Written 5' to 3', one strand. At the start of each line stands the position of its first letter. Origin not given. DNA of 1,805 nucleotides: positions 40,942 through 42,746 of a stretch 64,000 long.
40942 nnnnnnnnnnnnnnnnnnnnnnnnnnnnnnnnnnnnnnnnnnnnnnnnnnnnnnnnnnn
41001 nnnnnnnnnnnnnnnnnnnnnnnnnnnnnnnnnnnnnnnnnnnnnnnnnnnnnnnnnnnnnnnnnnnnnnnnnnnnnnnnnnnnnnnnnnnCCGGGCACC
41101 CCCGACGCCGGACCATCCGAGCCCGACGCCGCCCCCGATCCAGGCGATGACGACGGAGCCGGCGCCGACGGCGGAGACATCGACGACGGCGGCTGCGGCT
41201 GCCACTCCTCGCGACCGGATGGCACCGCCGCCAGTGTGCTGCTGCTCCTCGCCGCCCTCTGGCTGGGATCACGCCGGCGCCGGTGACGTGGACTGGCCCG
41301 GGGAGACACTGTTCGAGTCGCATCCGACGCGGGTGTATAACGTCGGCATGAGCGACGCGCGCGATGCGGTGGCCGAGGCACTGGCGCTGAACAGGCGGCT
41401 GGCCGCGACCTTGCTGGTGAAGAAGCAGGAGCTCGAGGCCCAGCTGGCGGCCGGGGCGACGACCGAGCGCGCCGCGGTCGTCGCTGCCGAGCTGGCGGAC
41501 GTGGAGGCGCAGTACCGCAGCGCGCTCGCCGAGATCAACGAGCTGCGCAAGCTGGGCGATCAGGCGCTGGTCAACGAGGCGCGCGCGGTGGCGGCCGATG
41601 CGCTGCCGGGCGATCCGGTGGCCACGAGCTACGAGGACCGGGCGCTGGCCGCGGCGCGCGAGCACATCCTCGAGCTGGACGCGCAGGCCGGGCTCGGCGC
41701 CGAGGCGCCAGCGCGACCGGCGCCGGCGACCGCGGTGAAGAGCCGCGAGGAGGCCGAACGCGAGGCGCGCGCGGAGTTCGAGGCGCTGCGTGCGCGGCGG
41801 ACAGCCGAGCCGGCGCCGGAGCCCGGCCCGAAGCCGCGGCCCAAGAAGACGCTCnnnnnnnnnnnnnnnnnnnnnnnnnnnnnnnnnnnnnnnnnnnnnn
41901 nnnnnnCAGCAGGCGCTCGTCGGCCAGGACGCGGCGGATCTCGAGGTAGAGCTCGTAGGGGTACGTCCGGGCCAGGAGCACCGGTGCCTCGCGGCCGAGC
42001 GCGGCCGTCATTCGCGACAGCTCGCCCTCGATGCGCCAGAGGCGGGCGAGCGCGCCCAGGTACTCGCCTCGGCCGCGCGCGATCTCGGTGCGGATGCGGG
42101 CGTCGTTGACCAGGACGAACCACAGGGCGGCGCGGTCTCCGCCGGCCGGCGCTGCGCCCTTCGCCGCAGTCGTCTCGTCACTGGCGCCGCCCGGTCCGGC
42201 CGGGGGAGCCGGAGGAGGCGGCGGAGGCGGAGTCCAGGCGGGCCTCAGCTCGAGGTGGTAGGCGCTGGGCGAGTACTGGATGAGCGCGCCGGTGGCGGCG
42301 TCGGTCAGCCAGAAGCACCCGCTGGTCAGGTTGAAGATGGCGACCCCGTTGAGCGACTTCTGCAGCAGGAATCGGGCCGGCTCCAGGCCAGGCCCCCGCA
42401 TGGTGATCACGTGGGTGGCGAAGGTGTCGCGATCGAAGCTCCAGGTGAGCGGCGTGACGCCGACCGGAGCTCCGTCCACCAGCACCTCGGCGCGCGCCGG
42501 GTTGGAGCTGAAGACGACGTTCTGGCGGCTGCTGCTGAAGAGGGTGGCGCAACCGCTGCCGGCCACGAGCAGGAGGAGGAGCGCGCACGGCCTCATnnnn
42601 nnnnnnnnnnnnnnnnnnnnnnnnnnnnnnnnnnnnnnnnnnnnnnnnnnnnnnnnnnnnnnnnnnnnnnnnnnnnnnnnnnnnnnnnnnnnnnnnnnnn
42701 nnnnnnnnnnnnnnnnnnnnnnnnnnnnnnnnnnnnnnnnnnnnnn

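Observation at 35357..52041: Cluster of three large secreted proteases, one carrying a MYXO-CTERM-like sorting tag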

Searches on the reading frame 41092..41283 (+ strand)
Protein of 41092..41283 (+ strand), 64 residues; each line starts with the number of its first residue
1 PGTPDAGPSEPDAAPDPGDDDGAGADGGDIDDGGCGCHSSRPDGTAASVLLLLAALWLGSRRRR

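Call 14: search_protein_families(library=ncbifam, max_evalue=1, proteins=[window:41092-41283:+])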
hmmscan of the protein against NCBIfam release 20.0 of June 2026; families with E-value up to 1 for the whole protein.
seq(64 aa): 9 families
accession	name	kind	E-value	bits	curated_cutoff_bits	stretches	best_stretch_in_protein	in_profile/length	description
TIGR03901.2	MYXO-CTERM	domain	1.5e-06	28.5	20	1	32-64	1-33/34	MYXO-CTERM sorting domain-containing protein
NF045638.1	Mrt_dep_phytase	exception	2.4e-06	26.5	440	1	2-64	366-429/430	myxosortase-dependent phytase-like phosphatase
NF045523.1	MXAN_5453_fam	exception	4.4e-06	25.5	500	1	3-64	479-541/544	MXAN_5453 family MXYO-CTERM-anchored protein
TIGR03382.1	GC_trans_RRR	domain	0.00023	21.7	15.85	1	34-63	1-27/27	MYXO-CTERM sorting domain-containing protein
NF040681.2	GPS-CTERM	domain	0.03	14.5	28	1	44-64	9-28/28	GPS-CTERM domain-containing protein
NF041894.1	MXAN_6652_fam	equivalog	0.056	13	200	1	19-63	163-203/203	MXAN_6652 family MXYO-CTERM-anchored protein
NF041936.1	MXAN_0125_fam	equivalog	0.12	12.3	65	1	34-62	143-169/169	MXAN_0125 family MYXO-CTERM protein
TIGR02595.1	PEP_CTERM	domain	0.46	11.4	16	1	49-64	8-23/24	PEP-CTERM sorting domain-containing protein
NF045522.1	MXAN_2561_fam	equivalog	0.64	9.4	150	1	27-63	271-304/304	MXAN_2561 family MXYO-CTERM-anchored protein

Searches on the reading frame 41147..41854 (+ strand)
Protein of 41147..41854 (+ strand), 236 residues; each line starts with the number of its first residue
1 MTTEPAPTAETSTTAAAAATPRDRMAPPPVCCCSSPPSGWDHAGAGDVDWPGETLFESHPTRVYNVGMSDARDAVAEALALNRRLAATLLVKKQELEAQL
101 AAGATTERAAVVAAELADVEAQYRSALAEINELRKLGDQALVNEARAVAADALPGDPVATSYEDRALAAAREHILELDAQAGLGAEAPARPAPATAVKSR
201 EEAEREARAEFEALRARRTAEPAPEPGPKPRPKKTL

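Call 13: search_protein_families(library=pfam, max_evalue=0.01, proteins=[window:41147-41854:+])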
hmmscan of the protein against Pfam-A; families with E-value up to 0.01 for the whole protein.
window:41147-41854:+ (236 aa): 0 families

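Call 14: search_protein_families(library=ncbifam, max_evalue=1, proteins=[window:41147-41854:+])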
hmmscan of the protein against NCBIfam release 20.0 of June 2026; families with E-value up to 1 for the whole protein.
window:41147-41854:+ (236 aa): 0 families

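Call 26: search_protein_families(library=pfam, max_evalue=10, proteins=[window:41147-41854:+])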
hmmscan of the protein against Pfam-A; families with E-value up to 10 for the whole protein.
window:41147-41854:+ (236 aa): 0 families
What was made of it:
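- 41288..41857 (+): 189-aa Ala/Glu-rich protein with no family assignment. Its GTG start lies 2 nt after the stop of the middle protease gene. No Pfam or NCBIfam hit (calls 13, 14, 26).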

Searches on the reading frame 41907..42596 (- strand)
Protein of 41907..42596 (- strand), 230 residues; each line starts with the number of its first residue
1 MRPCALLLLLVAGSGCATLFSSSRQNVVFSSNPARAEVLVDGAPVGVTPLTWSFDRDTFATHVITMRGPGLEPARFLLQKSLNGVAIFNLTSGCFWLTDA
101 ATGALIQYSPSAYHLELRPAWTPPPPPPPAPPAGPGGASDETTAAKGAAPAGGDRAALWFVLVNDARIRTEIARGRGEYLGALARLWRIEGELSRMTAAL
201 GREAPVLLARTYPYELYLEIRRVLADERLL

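Call 13: search_protein_families(library=pfam, max_evalue=0.01, proteins=[window:41907-42596:-])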
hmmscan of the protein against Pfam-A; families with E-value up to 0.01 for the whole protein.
window:41907-42596:- (230 aa): 2 families
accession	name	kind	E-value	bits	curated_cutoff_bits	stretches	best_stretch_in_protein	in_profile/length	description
PF08308.17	PEGA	-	0.0013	19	20.8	1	26-53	3-30/71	PEGA domain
PF11220.13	DUF3015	-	0.0014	19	25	1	155-193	60-98/142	Protein of unknown function (DUF3015)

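Call 14: search_protein_families(library=ncbifam, max_evalue=1, proteins=[window:41907-42596:-])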
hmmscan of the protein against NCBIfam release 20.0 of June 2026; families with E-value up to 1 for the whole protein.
window:41907-42596:- (230 aa): 0 families

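Call 15: find_encoding_contigs(protein=window:41907-42596:-, flank=10000, max_places=6)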
Protein window:41907-42596:- (230 aa): 1 contig read that carries it; 1 place shown.
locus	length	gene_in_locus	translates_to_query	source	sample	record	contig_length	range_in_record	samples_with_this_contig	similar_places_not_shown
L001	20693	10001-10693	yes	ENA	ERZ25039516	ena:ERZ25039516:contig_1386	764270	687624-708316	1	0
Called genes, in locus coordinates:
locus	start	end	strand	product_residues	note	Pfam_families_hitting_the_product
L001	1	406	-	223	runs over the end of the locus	-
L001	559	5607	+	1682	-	PF17803:Cadherin_4 (faint), PF02128:Peptidase_M36, PF02225:PA, PF17963:Big_9 (faint), PF22352:K319L-like_PKD, PF22352:K319L-like_PKD, PF18911:PKD_4 (weak), PF22352:K319L-like_PKD (weak), +2 more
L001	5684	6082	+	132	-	-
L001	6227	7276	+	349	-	-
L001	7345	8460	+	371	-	PF00037:Fer4 (faint), PF13484:Fer4_16 (faint)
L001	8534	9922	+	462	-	-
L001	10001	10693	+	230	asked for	-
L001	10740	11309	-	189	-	-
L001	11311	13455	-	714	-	-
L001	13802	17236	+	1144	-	PF00082:Peptidase_S8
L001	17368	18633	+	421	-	-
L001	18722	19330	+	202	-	-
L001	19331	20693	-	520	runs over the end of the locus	PF00069:Pkinase, PF01636:APH (faint), PF07714:PK_Tyr_Ser-Thr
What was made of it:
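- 41904..42596 (-): 230-aa putative lipoprotein with a sub-threshold PEGA-like N-terminal stretch. The identical protein is encoded on the ENA contig (call 15).
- The other copy has intact genes (call 15).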

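Call 23: find_homologous_proteins(query=L001:559-5604:+)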
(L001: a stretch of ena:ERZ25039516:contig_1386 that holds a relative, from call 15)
Query L001:559-5604:+ (1682 aa): 1257 proteins with E <= 0.001 among 8000 candidates; the best 120 are listed.
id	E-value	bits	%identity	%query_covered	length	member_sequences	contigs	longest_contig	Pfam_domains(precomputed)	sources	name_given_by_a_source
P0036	0.0e+0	2659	67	100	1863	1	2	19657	PF21027.4,PF22352.3,PF00801.27,PF02225.28,PF17963.8,PF17803.8,PF02128.22,PF02010.22,PF18911.7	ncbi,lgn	-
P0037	0.0e+0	2347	67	97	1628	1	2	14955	PF21027.4,PF22352.3,PF02225.28,PF17963.8,PF17803.8,PF02128.22,PF02010.22,PF18911.7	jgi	jgi:hypothetical protein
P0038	0.0e+0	2092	64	88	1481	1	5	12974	PF21027.4,PF22352.3,PF02225.28,PF17963.8,PF17803.8,PF02128.22,PF02010.22,PF18911.7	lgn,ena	-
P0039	0.0e+0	2090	66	88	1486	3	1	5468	PF21027.4,PF22352.3,PF02225.28,PF17963.8,PF17803.8,PF02128.22,PF02010.22,PF18911.7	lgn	-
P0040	0.0e+0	2047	46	96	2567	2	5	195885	PF21027.4,PF13895.13,PF22352.3,PF02225.28,PF17963.8,PF17892.8,PF17803.8,PF02128.22,PF02010.22,PF18911.7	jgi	jgi:MYXO-CTERM domain-containing protein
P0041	0.0e+0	2018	64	88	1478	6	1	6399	PF21027.4,PF22352.3,PF00801.27,PF02225.28,PF17963.8,PF02128.22,PF02010.22,PF18911.7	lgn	-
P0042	0.0e+0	1976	45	100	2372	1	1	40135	PF21027.4,PF13895.13,PF22352.3,PF02225.28,PF14321.12,PF17963.8,PF17803.8,PF02128.22,PF02010.22,PF18911.7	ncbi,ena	-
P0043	0.0e+0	1937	51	96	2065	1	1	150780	PF21027.4,PF22352.3,PF02225.28,PF17963.8,PF17803.8,PF02128.22,PF02010.22,PF18911.7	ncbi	ncbi:MAG: myxosortase-dependent M36 family metallopeptidase [Myxococcaceae bacterium]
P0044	0.0e+0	1934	64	86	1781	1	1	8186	PF21027.4,PF22352.3,PF02225.28,PF02128.22,PF02010.22,PF18911.7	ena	-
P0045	0.0e+0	1903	62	88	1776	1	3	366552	PF21027.4,PF22352.3,PF02225.28,PF02128.22,PF02010.22,PF18911.7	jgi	jgi:large repetitive protein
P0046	0.0e+0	1854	58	95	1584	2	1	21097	PF21027.4,PF22352.3,PF00801.27,PF02225.28,PF17803.8,PF02128.22,PF02010.22,PF18911.7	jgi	jgi:hypothetical protein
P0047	0.0e+0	1822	53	100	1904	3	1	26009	PF21027.4,PF13895.13,PF22352.3,PF02225.28,PF17803.8,PF02128.22,PF02010.22,PF18911.7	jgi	jgi:hypothetical protein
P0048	0.0e+0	1805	53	100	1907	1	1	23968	PF21027.4,PF22352.3,PF02225.28,PF17803.8,PF02128.22,PF02010.22,PF18911.7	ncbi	-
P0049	0.0e+0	1804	55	96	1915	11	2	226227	PF21027.4,PF22352.3,PF02225.28,PF17963.8,PF20773.6,PF17803.8,PF02128.22,PF02010.22,PF18911.7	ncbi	-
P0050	0.0e+0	1802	54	97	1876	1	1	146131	PF21027.4,PF22352.3,PF02225.28,PF17963.8,PF17803.8,PF02128.22,PF02010.22,PF18911.7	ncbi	-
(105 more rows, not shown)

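Call 26: search_protein_families(library=pfam, max_evalue=10, proteins=[window:41907-42596:-])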
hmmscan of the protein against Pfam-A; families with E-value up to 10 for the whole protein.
window:41907-42596:- (230 aa): 2 families
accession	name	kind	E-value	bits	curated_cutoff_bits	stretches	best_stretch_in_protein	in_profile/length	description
PF08308.17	PEGA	-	0.0013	19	20.8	1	26-53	3-30/71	PEGA domain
PF11220.13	DUF3015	-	0.0014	19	25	1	155-193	60-98/142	Protein of unknown function (DUF3015)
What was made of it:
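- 41904..42596 (-): PEGA scores 19.0 bits against a cut-off of 20.8 (calls 13, 26).
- On PEGA domain (for the 41904..42596 product): 19.0 against 20.8 bits, covering 28 residues only (calls 13, 26).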

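Call 31: find_encoding_contigs(protein=P0036, flank=10000, max_places=3)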
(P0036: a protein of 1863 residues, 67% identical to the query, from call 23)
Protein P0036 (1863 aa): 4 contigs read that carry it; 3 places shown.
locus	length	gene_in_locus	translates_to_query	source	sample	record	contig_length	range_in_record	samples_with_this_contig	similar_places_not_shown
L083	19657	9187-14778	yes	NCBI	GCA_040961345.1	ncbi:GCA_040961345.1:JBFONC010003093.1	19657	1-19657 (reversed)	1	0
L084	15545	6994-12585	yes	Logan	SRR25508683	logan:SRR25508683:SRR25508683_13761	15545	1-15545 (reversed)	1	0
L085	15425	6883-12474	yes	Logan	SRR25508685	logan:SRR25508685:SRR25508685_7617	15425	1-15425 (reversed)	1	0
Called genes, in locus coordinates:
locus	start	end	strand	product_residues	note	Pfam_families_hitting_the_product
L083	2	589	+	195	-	?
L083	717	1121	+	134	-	-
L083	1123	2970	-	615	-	PF00498:FHA, PF00990:GGDEF, PF00158:Sigma54_activat, PF14532:Sigma54_activ_2, PF07728:AAA_5, PF25601:AAA_lid_14, PF02954:HTH_8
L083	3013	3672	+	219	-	-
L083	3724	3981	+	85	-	-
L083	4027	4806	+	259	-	PF00561:Abhydrolase_1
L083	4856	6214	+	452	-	PF00202:Aminotran_3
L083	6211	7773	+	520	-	PF00171:Aldedh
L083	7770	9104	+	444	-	PF00202:Aminotran_3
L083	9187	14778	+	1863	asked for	PF02128:Peptidase_M36, PF02225:PA, PF22352:K319L-like_PKD, PF22352:K319L-like_PKD, PF18911:PKD_4, PF22352:K319L-like_PKD, PF18911:PKD_4, PF22352:K319L-like_PKD, +11 more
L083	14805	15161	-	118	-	PF04828:GFA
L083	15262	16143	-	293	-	PF13302:Acetyltransf_3 (faint), PF00583:Acetyltransf_1, PF13508:Acetyltransf_7, PF13673:Acetyltransf_10 (weak), PF08445:FR47 (weak), PF13480:Acetyltransf_6 (weak), PF00583:Acetyltransf_1, PF13508:Acetyltransf_7, +2 more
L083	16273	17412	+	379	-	PF02518:HATPase_c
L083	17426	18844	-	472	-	PF00072:Response_reg, PF00158:Sigma54_activat, PF14532:Sigma54_activ_2, PF07724:AAA_2 (weak), PF00004:AAA (faint), PF07728:AAA_5, PF25601:AAA_lid_14, PF02954:HTH_8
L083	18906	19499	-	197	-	PF13521:AAA_28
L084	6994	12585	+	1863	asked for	PF02128:Peptidase_M36, PF02225:PA, PF22352:K319L-like_PKD, PF22352:K319L-like_PKD, PF18911:PKD_4, PF22352:K319L-like_PKD, PF18911:PKD_4, PF22352:K319L-like_PKD, +11 more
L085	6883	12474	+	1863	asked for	PF02128:Peptidase_M36, PF02225:PA, PF22352:K319L-like_PKD, PF22352:K319L-like_PKD, PF18911:PKD_4, PF22352:K319L-like_PKD, PF18911:PKD_4, PF22352:K319L-like_PKD, +11 more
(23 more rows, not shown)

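Call 33: find_homologous_proteins(query=L001:13802-17233:+)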
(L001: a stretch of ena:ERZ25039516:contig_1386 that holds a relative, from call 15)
Query L001:13802-17233:+ (1144 aa): 6627 proteins with E <= 0.001 among 8000 candidates; the best 120 are listed.
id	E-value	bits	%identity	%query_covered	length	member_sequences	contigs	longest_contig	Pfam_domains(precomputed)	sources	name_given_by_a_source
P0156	0.0e+0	2565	100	100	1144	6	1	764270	PF00082.28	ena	-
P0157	0.0e+0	2286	90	100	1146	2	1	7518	PF00082.28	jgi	jgi:subtilisin family serine protease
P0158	0.0e+0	2103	85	99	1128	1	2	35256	PF00082.28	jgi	jgi:subtilisin family serine protease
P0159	0.0e+0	1143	53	95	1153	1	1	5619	PF00082.28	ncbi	-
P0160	0.0e+0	1108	52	99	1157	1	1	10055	PF00082.28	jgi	jgi:subtilisin family serine protease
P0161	0.0e+0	1098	51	99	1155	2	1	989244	PF00082.28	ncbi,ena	-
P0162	0.0e+0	1098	52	95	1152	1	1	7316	PF00082.28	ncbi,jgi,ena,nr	ncbi:MAG TPA: S8 family serine peptidase [Kofleriaceae bacterium]|nr:S8 family serine peptidase [Kof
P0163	0.0e+0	1088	53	95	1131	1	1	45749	PF00082.28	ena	-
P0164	0.0e+0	1081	52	95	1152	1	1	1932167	PF00082.28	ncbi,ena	-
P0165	0.0e+0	1075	52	95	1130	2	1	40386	PF00082.28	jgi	jgi:subtilisin family serine protease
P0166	0.0e+0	1066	50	99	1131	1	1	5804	PF00082.28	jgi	jgi:subtilisin family serine protease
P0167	0.0e+0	1061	49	99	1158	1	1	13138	PF00082.28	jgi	jgi:hypothetical protein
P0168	0.0e+0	1058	52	95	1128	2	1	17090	PF00082.28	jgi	jgi:subtilisin family serine protease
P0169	5.9e-294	997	50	94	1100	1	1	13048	PF00082.28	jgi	jgi:subtilisin family serine protease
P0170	4.6e-293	994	48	96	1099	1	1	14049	PF00082.28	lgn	-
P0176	3.8e-279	948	48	99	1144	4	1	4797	PF00082.28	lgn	-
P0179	5.3e-277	941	48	99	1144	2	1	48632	PF00082.28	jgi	jgi:hypothetical protein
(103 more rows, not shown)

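Call 42: search_solved_structures(query=L001:13802-17233:+, max_evalue=0.00001, show_alignments=1)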
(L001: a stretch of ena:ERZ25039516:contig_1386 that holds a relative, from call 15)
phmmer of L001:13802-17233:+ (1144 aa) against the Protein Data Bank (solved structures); distinct sequences matched with E-value up to 0.00001: 184 (the best 60 are shown).
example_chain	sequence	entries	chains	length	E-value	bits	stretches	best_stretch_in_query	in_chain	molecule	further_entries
9ues_B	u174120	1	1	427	2.2e-65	224.7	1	219-516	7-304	Subtilisin-like serine protease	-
3afg_A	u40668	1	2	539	2.7e-65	224.4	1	219-516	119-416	Subtilisin-like serine protease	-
8jmw_A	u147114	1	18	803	1.8e-46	162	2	220-404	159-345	S8 family serine peptidase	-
1q5p_A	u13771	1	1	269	1.4e-36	129.3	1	225-495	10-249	Serine protease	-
1ah2_A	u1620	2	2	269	1.6e-36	129.1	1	225-495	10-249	SERINE PROTEASE PB92 | SUBTILISIN SAVINASE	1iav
1ndu_A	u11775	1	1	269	1.8e-36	129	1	225-495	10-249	Subtilisin Savinase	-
1gci_A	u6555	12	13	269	2.7e-36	128.4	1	225-495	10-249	SUBTILISIN | Subtilisin Savinase | SAVINASE (TM)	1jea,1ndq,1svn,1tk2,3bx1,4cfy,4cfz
5arb_A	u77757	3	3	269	5.2e-36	127.4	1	225-495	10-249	SUBTILISIN SAVINASE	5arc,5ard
1mpt_A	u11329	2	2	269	6.9e-36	127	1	225-495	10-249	M-PROTEASE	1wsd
1c9m_A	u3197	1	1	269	8.4e-36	126.8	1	225-495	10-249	SERINE PROTEASE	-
1c9j_A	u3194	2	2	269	1.7e-35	125.7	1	225-495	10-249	SERINE PROTEASE | Subtilisin Savinase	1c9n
1st3_A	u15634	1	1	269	3.1e-35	124.8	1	225-495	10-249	SUBTILISIN BL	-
1sbi_A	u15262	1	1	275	7.1e-35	123.7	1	223-493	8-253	SUBTILISIN 8397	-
1sbh_A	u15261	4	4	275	8.5e-35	123.4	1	223-492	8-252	SUBTILISIN 8397+1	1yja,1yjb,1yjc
1s01_A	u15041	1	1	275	8.9e-35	123.4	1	223-493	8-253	Subtilisin BPN'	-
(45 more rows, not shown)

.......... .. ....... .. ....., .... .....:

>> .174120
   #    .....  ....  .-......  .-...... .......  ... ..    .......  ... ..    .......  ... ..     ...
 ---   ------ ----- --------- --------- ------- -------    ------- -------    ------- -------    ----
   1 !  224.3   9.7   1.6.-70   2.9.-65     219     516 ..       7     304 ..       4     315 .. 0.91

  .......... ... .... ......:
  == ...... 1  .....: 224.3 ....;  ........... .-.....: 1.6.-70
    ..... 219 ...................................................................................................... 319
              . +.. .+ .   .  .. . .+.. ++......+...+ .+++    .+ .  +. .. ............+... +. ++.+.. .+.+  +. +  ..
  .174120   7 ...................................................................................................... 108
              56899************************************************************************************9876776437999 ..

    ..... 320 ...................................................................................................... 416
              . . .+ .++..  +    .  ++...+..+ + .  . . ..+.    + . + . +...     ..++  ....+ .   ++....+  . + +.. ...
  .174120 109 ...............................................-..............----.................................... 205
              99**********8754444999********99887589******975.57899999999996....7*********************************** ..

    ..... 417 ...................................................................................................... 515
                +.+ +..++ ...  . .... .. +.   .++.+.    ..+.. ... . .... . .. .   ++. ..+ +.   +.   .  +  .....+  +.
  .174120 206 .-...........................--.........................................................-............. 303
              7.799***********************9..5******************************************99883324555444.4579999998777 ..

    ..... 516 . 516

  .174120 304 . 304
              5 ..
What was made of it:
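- On Peptidase S8 (subtilase): They align with solved subtilases (call 42).
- The S8 domain has strong PDB matches (call 42).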

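Call 74: find_encoding_contigs(protein=P0158, flank=10000, max_places=2)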
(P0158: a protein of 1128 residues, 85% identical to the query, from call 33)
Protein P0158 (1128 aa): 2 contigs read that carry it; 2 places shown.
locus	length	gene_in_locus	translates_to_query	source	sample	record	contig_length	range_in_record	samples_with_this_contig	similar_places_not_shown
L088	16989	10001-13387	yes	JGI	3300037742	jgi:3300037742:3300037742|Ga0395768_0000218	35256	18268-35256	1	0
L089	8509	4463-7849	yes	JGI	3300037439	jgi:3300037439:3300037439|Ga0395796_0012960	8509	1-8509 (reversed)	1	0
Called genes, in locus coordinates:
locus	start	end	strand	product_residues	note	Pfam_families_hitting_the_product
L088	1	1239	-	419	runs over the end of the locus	-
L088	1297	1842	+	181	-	-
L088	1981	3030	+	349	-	-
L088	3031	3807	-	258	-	PF00561:Abhydrolase_1, PF12697:Abhydrolase_6, PF12146:Hydrolase_4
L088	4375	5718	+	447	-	PF02720:DUF222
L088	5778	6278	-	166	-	-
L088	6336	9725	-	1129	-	PF01839:FG-GAP (faint), PF13517:FG-GAP_3 (weak)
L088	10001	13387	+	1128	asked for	PF00082:Peptidase_S8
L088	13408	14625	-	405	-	PF00890:FAD_binding_2 (weak), PF01266:DAO, PF01494:FAD_binding_3, PF07992:Pyr_redox_2 (weak)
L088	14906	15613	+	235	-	PF03476:MOSC_N, PF03473:MOSC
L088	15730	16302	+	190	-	PF02627:CMD (faint)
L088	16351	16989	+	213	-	?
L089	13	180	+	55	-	-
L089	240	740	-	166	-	-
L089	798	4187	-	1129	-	PF01839:FG-GAP (faint), PF13517:FG-GAP_3 (weak)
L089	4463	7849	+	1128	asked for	PF00082:Peptidase_S8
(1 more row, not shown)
